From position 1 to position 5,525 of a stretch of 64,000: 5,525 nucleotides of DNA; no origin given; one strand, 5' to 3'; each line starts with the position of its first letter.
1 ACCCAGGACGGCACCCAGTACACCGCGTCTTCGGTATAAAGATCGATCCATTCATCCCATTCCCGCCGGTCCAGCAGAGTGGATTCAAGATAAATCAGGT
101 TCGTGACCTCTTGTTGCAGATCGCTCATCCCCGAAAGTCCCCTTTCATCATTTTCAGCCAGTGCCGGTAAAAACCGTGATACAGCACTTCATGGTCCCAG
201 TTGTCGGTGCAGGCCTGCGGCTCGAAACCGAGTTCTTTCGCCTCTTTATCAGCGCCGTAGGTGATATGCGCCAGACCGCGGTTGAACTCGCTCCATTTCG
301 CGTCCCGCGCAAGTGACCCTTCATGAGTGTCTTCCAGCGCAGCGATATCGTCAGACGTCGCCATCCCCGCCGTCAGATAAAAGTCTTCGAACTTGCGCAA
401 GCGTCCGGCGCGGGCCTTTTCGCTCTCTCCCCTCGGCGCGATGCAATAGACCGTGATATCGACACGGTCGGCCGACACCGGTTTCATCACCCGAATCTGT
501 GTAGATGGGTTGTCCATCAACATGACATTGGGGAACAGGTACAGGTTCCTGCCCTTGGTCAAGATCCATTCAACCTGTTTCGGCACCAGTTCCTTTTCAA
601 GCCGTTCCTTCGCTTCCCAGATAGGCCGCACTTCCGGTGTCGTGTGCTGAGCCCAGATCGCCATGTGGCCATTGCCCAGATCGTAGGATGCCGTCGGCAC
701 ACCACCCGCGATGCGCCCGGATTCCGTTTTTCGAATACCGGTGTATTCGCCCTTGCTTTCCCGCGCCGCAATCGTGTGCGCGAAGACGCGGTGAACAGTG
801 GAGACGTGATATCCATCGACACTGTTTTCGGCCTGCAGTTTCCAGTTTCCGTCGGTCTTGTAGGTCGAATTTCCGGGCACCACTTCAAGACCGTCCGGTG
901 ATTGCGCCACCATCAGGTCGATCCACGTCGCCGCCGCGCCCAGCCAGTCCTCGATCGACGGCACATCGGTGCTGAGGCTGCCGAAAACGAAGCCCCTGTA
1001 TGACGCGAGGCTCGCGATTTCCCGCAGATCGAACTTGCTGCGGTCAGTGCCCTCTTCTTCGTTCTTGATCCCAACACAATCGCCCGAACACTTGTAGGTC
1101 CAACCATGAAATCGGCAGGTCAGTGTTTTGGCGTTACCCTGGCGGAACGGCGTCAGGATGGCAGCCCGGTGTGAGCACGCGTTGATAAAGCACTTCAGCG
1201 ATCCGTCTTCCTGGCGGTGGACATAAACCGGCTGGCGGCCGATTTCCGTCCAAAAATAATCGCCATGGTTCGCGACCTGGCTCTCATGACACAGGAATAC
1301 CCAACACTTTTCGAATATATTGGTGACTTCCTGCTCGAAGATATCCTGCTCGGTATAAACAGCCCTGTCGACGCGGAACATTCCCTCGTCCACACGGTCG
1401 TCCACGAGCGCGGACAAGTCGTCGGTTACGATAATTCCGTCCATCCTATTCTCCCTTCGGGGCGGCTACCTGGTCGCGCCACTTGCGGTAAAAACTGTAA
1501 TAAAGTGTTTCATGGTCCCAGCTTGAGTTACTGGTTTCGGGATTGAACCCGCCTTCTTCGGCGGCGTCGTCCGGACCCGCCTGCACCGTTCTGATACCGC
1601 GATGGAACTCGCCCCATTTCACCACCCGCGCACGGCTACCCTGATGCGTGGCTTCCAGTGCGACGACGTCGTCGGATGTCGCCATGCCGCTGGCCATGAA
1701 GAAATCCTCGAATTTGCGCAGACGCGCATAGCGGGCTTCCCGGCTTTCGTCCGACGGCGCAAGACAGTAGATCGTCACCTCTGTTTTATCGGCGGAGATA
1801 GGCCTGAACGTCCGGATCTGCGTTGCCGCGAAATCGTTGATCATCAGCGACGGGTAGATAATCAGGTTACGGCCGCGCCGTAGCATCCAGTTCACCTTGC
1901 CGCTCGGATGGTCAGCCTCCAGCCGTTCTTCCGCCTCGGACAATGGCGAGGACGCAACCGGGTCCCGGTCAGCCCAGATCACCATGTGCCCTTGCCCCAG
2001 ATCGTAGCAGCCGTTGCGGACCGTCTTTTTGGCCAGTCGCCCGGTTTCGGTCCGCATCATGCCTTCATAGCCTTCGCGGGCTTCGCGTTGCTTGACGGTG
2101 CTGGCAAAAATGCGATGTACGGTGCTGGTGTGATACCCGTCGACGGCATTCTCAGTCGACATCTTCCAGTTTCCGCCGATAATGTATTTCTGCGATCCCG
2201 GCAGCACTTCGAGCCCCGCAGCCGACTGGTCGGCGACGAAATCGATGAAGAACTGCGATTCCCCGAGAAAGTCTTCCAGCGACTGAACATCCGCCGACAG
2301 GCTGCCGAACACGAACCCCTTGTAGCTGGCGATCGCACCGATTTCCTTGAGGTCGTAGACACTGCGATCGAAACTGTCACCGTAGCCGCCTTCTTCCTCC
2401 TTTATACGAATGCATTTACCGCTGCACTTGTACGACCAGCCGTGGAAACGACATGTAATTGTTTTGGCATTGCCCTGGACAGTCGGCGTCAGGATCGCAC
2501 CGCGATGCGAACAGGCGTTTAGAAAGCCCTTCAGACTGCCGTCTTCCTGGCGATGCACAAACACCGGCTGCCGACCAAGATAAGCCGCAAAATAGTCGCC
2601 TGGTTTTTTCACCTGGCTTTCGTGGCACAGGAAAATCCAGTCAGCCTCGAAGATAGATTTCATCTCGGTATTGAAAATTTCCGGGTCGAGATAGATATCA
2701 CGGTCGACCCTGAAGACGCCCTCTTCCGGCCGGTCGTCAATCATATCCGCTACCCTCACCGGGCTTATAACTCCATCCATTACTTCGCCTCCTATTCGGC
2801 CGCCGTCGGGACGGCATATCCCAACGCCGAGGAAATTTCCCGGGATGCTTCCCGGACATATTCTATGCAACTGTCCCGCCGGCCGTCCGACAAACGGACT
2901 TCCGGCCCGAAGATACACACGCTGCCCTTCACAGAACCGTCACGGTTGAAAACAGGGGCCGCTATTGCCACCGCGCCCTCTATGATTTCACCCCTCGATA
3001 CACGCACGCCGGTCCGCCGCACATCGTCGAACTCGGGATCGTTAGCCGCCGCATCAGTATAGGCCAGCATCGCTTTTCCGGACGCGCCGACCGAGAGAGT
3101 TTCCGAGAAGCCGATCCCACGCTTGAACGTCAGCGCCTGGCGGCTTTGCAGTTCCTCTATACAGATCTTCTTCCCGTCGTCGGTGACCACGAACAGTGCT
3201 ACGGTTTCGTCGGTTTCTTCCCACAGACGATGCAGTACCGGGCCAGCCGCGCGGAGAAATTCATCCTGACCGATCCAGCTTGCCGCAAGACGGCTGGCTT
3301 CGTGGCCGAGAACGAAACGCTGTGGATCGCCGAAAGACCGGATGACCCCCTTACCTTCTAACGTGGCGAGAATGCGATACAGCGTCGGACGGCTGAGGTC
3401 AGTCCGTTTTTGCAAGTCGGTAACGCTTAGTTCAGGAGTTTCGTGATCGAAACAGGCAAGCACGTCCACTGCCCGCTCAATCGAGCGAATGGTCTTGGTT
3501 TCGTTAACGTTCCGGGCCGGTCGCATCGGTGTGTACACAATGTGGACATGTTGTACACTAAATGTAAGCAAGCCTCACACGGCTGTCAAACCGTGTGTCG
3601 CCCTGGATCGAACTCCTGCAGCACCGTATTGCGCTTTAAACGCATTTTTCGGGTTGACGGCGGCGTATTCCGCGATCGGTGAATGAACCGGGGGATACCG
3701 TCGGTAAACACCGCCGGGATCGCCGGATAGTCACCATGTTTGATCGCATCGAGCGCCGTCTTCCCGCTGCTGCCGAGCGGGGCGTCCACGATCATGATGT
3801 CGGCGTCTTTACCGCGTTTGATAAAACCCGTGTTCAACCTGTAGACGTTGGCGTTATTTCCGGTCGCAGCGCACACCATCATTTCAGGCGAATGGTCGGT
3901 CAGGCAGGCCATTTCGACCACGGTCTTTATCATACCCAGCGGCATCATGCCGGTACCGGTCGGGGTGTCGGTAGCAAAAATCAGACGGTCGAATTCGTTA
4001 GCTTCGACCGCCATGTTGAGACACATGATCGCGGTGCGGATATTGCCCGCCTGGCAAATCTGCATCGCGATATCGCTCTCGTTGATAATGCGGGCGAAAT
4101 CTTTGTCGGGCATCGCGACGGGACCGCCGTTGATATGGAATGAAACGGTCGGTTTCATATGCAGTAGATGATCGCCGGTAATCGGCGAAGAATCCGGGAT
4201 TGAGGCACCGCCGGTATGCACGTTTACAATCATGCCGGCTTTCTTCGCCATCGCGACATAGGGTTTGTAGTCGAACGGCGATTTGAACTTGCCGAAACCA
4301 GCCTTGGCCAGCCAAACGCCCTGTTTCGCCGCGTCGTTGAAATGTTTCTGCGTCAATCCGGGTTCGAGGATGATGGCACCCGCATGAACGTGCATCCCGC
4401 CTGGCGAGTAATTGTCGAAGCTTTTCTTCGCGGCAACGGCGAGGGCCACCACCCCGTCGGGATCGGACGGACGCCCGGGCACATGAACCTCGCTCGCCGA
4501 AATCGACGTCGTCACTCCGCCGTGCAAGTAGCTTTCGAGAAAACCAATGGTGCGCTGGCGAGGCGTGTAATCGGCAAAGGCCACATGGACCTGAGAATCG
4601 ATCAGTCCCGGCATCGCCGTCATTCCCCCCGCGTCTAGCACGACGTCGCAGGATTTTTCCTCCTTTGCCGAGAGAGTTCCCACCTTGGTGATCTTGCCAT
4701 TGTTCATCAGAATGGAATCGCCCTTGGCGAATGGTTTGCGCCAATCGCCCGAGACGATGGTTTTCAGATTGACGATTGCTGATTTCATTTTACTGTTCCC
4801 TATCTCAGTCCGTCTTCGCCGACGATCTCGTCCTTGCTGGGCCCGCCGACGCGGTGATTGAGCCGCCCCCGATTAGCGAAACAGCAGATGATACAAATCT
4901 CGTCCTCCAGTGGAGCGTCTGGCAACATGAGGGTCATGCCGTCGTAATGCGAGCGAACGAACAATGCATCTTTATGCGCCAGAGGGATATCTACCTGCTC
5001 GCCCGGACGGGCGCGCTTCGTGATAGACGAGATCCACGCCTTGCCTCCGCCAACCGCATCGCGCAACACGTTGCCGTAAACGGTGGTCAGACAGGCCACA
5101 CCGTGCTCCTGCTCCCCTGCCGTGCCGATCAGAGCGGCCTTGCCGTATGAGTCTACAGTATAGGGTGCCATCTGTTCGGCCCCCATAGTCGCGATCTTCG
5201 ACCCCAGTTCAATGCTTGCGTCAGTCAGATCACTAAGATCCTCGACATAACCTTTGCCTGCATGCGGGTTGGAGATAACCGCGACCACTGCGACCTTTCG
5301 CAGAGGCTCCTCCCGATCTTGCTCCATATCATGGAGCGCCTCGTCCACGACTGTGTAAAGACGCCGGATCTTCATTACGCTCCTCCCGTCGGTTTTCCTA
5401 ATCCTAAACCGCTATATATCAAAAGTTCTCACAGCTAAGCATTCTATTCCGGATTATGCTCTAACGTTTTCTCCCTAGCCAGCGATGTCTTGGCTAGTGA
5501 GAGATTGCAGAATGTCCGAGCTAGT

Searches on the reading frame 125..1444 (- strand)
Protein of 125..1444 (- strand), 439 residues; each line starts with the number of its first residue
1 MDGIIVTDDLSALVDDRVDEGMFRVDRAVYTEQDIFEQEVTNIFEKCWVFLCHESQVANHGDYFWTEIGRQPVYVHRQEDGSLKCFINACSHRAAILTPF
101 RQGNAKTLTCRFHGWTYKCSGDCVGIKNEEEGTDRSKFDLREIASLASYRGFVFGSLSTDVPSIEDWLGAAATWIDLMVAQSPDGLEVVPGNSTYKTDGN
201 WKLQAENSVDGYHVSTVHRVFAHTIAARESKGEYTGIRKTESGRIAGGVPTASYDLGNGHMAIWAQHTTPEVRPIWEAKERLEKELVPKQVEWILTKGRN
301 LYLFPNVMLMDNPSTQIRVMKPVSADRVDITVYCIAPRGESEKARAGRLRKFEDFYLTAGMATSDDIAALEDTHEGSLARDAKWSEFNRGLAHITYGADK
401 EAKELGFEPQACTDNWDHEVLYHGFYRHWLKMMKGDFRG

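Call 84: search_protein_families(library=pfam, proteins=[window:125-1444:-])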
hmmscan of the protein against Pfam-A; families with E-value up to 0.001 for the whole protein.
window:125-1444:- (439 aa): 2 families
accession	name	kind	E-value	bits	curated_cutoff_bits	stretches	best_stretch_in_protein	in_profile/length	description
PF00848.25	Ring_hydroxyl_A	-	3.7e-19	69.9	24.9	1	193-434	10-207/208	Ring hydroxylating alpha subunit (catalytic domain)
PF00355.32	Rieske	-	4.4e-19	68.6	20.3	1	48-131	2-83/88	Rieske [2Fe-2S] domain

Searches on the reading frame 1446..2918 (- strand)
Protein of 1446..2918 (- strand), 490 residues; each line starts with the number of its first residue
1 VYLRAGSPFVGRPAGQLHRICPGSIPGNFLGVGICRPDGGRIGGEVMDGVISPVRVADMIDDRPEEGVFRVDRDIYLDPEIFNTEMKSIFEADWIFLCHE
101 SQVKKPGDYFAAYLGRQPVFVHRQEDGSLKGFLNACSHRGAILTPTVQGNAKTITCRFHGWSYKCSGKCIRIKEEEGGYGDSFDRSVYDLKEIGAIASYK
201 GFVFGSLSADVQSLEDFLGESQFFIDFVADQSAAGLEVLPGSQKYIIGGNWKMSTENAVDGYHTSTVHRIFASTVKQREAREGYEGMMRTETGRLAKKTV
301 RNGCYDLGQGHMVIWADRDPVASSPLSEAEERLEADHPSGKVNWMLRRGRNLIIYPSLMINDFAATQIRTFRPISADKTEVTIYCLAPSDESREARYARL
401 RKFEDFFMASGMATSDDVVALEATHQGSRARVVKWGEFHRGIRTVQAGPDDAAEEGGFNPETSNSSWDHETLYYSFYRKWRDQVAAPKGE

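Call 84: search_protein_families(library=pfam, proteins=[window:1446-2918:-])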
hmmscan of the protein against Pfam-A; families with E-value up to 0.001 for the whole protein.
window:1446-2918:- (490 aa): 2 families
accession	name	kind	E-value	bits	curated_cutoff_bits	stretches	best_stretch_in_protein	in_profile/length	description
PF00355.32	Rieske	-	1.1e-18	67.4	20.3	1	94-175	2-81/88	Rieske [2Fe-2S] domain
PF00848.25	Ring_hydroxyl_A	-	5.4e-18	66.1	24.9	1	243-485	10-207/208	Ring hydroxylating alpha subunit (catalytic domain)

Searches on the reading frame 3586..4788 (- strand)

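Call 84: search_protein_families(library=pfam, proteins=[window:3586-4788:-])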
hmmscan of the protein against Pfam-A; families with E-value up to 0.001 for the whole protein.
window:3586-4788:- (400 aa): 2 families
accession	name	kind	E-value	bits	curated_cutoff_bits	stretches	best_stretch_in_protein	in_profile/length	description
PF01979.26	Amidohydro_1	-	1.1e-10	41.7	25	1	58-343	2-323/345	Amidohydrolase family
PF07969.17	Amidohydro_3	-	4.1e-07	30.3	29.7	0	270-339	370-449/472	Amidohydrolase family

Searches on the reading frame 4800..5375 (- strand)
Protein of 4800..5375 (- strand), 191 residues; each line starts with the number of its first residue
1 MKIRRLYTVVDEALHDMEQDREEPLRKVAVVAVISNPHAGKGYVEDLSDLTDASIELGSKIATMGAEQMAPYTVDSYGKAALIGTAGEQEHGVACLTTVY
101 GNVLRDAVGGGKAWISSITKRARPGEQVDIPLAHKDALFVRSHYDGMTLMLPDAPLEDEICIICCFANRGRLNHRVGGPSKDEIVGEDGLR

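Call 51: search_protein_families(library=pfam, proteins=[window:4800-5375:-], max_evalue=0.01)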
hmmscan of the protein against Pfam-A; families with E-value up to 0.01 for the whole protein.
window:4800-5375:- (191 aa): 1 family
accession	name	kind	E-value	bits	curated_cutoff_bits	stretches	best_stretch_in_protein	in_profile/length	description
PF06684.16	AA_synth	-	2.4e-61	206.7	27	1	3-177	1-175/175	Amino acid synthesis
